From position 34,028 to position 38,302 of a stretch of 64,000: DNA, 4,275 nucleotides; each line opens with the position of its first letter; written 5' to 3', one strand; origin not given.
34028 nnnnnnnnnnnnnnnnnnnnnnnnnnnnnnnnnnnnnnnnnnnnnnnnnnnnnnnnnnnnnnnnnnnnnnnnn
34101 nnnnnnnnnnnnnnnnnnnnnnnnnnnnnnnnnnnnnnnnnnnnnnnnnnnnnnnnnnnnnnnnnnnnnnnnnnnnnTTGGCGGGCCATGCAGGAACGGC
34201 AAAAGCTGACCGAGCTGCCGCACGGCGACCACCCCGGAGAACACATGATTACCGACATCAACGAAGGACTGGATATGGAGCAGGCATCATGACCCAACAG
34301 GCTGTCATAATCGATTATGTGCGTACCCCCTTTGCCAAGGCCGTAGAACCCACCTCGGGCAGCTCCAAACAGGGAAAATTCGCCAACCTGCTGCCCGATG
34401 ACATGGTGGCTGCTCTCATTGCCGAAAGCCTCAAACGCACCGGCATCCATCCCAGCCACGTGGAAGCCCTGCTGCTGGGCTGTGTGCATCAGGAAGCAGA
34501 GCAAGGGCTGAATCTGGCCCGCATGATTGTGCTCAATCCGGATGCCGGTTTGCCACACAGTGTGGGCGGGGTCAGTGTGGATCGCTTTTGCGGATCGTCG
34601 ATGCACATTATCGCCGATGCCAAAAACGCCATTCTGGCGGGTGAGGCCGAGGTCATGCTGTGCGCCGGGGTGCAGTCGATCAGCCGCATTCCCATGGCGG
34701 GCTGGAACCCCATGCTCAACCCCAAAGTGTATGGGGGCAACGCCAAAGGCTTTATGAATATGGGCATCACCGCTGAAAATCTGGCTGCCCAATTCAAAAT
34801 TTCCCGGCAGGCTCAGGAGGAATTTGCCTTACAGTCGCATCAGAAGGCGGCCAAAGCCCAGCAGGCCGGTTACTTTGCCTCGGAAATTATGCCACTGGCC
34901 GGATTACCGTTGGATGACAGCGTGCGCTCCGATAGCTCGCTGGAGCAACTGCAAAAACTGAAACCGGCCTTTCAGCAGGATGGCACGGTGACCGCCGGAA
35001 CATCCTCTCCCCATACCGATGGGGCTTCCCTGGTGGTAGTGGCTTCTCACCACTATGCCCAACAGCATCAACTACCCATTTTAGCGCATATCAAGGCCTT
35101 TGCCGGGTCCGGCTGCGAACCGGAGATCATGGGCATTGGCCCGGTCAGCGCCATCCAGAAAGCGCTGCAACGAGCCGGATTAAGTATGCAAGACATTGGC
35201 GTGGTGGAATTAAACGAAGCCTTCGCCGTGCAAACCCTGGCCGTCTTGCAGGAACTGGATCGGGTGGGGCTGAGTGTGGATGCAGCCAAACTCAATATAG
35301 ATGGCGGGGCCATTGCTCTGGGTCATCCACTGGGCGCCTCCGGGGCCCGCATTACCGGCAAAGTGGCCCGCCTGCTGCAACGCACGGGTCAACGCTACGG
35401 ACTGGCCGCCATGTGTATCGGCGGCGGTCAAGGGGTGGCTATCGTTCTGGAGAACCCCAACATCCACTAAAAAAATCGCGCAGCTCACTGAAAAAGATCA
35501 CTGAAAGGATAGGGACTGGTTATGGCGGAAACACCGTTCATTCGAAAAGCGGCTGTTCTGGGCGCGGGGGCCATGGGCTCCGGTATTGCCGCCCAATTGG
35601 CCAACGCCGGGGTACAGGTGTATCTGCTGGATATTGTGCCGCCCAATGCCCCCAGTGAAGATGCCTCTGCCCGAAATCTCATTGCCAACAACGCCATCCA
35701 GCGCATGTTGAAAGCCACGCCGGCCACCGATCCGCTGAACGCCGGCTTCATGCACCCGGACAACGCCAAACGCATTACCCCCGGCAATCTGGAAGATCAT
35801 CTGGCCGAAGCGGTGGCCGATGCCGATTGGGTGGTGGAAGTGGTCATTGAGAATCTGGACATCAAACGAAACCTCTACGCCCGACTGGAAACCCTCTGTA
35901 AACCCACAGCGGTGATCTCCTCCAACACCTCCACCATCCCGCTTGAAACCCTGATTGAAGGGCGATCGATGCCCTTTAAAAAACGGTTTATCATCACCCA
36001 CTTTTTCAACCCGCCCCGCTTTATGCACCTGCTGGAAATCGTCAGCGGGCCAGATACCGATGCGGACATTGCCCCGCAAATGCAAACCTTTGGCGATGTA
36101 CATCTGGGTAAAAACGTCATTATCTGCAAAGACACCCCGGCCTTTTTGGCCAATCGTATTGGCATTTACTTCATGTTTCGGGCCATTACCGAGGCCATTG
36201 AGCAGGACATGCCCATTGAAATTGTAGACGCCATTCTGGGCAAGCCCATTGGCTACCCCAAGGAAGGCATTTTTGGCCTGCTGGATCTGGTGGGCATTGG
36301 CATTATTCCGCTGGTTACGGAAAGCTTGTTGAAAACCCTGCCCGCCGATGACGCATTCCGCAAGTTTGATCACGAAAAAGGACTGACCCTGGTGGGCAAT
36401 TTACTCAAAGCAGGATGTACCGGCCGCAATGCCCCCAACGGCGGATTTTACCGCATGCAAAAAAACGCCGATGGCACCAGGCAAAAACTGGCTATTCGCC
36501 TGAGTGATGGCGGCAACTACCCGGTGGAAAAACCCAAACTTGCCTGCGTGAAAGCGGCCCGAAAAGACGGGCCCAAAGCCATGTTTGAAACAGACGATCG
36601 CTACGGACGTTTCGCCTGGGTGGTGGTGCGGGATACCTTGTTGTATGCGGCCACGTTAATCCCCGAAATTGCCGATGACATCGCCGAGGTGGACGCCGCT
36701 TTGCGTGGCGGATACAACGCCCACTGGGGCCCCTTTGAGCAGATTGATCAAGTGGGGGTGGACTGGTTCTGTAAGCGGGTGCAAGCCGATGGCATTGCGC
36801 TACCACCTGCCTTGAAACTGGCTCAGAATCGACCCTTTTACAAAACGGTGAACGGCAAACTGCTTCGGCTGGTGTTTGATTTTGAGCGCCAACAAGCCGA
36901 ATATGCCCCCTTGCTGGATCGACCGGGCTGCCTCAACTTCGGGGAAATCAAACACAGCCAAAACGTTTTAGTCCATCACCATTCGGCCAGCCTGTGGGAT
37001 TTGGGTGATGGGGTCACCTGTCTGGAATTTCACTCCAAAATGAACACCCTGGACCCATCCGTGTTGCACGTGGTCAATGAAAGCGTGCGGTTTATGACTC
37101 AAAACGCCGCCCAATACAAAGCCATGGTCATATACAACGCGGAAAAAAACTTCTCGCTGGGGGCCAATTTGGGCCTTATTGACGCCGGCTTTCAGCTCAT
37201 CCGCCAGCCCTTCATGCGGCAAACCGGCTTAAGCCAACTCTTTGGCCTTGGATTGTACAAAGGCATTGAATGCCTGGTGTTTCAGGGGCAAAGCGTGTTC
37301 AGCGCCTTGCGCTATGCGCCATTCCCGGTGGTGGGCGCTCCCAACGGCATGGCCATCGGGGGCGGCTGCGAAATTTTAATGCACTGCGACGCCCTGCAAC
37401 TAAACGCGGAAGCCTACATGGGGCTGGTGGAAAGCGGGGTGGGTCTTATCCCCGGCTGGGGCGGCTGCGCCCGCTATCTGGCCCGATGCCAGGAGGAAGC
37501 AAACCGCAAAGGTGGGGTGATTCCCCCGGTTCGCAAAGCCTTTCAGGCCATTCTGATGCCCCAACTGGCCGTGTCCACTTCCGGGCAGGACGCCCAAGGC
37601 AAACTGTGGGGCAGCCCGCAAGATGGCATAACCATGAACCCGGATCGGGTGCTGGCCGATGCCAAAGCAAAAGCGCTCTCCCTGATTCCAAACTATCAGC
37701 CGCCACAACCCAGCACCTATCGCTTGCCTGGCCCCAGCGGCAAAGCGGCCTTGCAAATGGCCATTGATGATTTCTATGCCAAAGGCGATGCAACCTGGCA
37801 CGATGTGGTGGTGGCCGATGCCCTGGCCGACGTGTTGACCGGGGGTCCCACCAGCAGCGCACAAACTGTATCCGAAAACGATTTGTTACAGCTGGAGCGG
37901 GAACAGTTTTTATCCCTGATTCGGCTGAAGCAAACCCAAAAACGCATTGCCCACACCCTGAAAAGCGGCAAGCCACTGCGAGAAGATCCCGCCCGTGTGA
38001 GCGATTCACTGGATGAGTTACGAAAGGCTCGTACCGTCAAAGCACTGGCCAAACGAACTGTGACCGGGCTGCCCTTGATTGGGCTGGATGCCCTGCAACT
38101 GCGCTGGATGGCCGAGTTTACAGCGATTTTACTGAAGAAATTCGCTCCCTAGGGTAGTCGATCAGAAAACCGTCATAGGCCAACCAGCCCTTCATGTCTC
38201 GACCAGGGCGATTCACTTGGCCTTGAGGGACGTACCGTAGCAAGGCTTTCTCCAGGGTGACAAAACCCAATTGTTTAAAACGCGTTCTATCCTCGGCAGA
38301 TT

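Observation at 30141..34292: Natural FadE::FadD fusion (acyl-CoA dehydrogenase + acyl-CoA synthetase in one 1383-aa polypeptide) with an A9 tract at the junction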

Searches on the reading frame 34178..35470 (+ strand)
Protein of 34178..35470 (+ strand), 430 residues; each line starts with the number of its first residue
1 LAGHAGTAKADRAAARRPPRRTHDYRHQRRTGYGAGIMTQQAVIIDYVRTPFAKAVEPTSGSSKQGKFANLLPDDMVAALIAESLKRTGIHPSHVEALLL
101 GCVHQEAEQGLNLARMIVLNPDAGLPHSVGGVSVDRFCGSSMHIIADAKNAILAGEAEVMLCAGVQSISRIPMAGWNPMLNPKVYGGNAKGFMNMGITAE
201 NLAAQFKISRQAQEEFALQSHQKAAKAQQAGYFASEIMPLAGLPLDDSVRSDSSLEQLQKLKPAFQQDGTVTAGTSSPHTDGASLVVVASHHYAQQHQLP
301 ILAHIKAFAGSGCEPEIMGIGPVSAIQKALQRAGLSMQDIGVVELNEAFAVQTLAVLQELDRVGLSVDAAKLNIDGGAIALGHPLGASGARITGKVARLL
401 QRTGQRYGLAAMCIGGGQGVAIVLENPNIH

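Call 8: search_protein_families(library=pfam, proteins=[window:34178-35470:+], max_evalue=0.001)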
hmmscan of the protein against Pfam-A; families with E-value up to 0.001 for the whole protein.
window:34178-35470:+ (430 aa): 4 families
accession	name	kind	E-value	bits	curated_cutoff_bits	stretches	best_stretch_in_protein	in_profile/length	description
PF00108.29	Thiolase_N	-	1.4e-58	198.8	26.4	1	43-291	2-259/260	Thiolase, N-terminal domain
PF02803.24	Thiolase_C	-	1.2e-45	154.6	27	1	300-425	2-122/123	Thiolase, C-terminal domain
PF22691.2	Thiolase_C_1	-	1.4e-05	25.3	28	0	324-361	22-59/144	Thiolase C-terminal domain-like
PF00109.32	ketoacyl-synt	-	0.00032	20.8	20.8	1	132-177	168-214/252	Beta-ketoacyl synthase, N-terminal domain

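Call 86: search_protein_families(library=ncbifam, proteins=[window:34289-35470:+], max_evalue=1e-20)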
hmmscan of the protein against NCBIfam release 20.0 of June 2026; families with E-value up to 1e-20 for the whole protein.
window:34289-35470:+ (393 aa): 30 families (the best 25 are shown)
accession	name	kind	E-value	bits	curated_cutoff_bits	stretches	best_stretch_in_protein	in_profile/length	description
TIGR01930.1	AcCoA-C-Actrans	subfamily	1.5e-123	412.6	240.55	1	7-388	1-385/385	acetyl-CoA C-acyltransferase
NF006510.0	PRK08947.1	equivalog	3.9e-113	378.3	519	1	3-388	2-385/387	acetyl-CoA C-acyltransferase FadA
NF006553.0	PRK09052.1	equivalog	3.4e-112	375.4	567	2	208-388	222-397/399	acetyl-CoA C-acyltransferase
NF005805.0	PRK07661.1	equivalog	4e-106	355.3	633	1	4-388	3-389/391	acetyl-CoA C-acetyltransferase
NF005033.0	PRK06445.1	equivalog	7.2e-104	348.1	511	1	2-389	2-394/395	acetyl-CoA C-acetyltransferase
TIGR02445.1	fadA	equivalog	8.3e-102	341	591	1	5-389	2-384/385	acetyl-CoA C-acyltransferase FadA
NF006551.0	PRK09050.1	subfamily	4.5e-97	325.6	605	1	3-388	2-399/401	3-oxoadipyl-CoA thiolase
TIGR02430.1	pcaF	equivalog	4.1e-96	322.4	597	1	138-388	145-398/400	3-oxoadipyl-CoA thiolase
NF005890.0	PRK07851.1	equivalog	3.2e-95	319.5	580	1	152-388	167-403/406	acetyl-CoA C-acetyltransferase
NF006552.0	PRK09051.1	subfamily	2.5e-93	313.4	565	1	28-389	20-394/395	beta-ketothiolase BktB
NF004853.0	PRK06205.1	subfamily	2.4e-91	306.8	551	1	158-389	161-402/404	acetyl-CoA C-acetyltransferase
NF005494.0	PRK07108.1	equivalog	1.9e-87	293.7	615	2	208-388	216-390/392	acetyl-CoA C-acyltransferase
NF042999.1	bketothiol_BktB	equivalog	4.2e-87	293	725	1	1-389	1-393/394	beta-ketothiolase BktB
NF005865.0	PRK07801.1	equivalog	8.9e-87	291.8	591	1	3-388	2-380/382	acetyl-CoA C-acetyltransferase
NF006001.0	PRK08131.1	equivalog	3.3e-86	289.7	622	2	154-389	158-399/401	3-oxoadipyl-CoA thiolase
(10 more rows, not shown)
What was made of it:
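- Closest known: Multifunctional beta-oxidation proteins. Same: One such protein is encoded two genes downstream (calls 8, 86).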

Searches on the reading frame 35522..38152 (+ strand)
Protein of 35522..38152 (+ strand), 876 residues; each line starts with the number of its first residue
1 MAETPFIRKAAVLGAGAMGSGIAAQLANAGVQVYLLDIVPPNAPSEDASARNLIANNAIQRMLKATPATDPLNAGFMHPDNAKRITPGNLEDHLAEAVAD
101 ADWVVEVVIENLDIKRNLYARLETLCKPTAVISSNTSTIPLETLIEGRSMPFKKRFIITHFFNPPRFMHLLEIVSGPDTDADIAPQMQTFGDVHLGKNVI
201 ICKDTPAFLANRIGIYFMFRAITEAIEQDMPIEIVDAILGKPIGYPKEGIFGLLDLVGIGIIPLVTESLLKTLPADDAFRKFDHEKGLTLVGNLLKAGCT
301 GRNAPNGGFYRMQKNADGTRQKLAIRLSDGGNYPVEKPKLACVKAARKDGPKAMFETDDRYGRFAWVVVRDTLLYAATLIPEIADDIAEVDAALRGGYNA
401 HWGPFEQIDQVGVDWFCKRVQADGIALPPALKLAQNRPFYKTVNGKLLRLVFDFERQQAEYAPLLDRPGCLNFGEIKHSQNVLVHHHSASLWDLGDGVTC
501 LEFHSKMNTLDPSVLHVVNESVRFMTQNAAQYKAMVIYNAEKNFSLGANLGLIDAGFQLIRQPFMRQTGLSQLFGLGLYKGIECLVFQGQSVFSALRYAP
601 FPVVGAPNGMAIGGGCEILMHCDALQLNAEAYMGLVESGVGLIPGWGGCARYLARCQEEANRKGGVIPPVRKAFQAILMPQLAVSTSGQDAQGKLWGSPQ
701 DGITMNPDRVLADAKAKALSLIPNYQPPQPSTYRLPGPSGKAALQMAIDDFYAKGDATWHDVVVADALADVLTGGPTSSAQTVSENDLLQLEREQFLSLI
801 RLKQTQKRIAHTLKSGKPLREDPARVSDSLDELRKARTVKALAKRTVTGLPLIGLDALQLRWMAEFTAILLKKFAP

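Call 8: search_protein_families(library=pfam, proteins=[window:35522-38152:+], max_evalue=0.001)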
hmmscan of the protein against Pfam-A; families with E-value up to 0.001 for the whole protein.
window:35522-38152:+ (876 aa): 4 families
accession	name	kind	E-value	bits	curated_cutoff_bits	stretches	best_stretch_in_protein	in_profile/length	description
PF02737.24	3HCDH_N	-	1.5e-43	149.2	22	1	9-205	1-180/180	3-hydroxyacyl-CoA dehydrogenase, NAD binding domain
PF00725.27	3HCDH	-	3.9e-13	50.2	22.1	1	208-304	2-90/97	3-hydroxyacyl-CoA dehydrogenase, C-terminal domain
PF00378.25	ECH_1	-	6.4e-11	42.5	27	1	584-652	72-140/251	Enoyl-CoA hydratase/isomerase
PF02558.23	ApbA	-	0.00022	21.3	22.2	1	11-37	2-28/150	Ketopantoate reductase PanE/ApbA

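Call 86: search_protein_families(library=ncbifam, proteins=[window:35522-38152:+], max_evalue=1e-20)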
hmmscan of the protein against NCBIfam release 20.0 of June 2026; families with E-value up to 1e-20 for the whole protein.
window:35522-38152:+ (876 aa): 18 families
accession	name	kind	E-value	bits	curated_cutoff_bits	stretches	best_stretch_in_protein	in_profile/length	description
NF052272.1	Staph_FadB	exception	3.6e-129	432.2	999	2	7-443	3-416/752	3-hydroxyacyl-CoA dehydrogenase/crotonase FadB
NF008727.0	PRK11730.1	equivalog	4.4e-54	184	870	1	7-323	313-603/717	fatty acid oxidation complex subunit alpha FadB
NF006124.0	PRK08268.1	subfamily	3e-48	165.1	508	1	6-322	6-297/507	3-hydroxyacyl-CoA dehydrogenase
TIGR02279.1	PaaC-3OHAcCoADH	equivalog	8.5e-45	153.5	669.4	1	9-313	7-286/503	3-hydroxyacyl-CoA dehydrogenase PaaH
TIGR02437.1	FadB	equivalog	7.6e-42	143.5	933.55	1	8-269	314-556/714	fatty acid oxidation complex subunit alpha FadB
NF008363.0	PRK11154.1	equivalog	1.8e-40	138.7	869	1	6-317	308-591/708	fatty acid oxidation complex subunit alpha FadJ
NF004474.0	PRK05808.1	subfamily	8.2e-35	120.4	408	1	7-311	3-281/283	3-hydroxybutyryl-CoA dehydrogenase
NF005875.0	PRK07819.1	subfamily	5e-33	114.7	319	1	7-310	5-284/287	3-hydroxybutyryl-CoA dehydrogenase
NF042925.1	FHMPC_DH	equivalog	6.6e-33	114.3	500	1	9-273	2-250/304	5-formyl-3-hydroxy-2-methylpyridine 4-carboxylate 5-dehydrogenase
NF006722.0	PRK09260.1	equivalog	7.2e-31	107.5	429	1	7-312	2-281/289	3-hydroxyacyl-CoA dehydrogenase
TIGR02441.1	fa_ox_alpha_mit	equivalog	7.8e-31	106.9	964.65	1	7-321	335-622/737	fatty acid oxidation complex subunit alpha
NF005715.0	PRK07530.1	equivalog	2.1e-30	106.1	420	1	7-312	4-283/292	3-hydroxybutyryl-CoA dehydrogenase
NF004699.0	PRK06035.1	equivalog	6.4e-30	104.3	500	1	7-271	3-252/294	3-hydroxyacyl-CoA dehydrogenase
TIGR02440.1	FadJ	equivalog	2.8e-29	101.9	968.45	0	6-312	303-581/699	fatty acid oxidation complex subunit alpha FadJ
NF006143.0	PRK08293.1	equivalog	8.3e-29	100.8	312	1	7-314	4-289/291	3-hydroxyacyl-CoA dehydrogenase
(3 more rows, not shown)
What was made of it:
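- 35522..38152 (+): 876-aa 3-hydroxyacyl-CoA dehydrogenase / enoyl-CoA hydratase, dehydrogenase first (Staphylococcus FadB/FadN-type order). Calls 8 and 86 (NF052272 432 bits, below its cutoff of 999).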
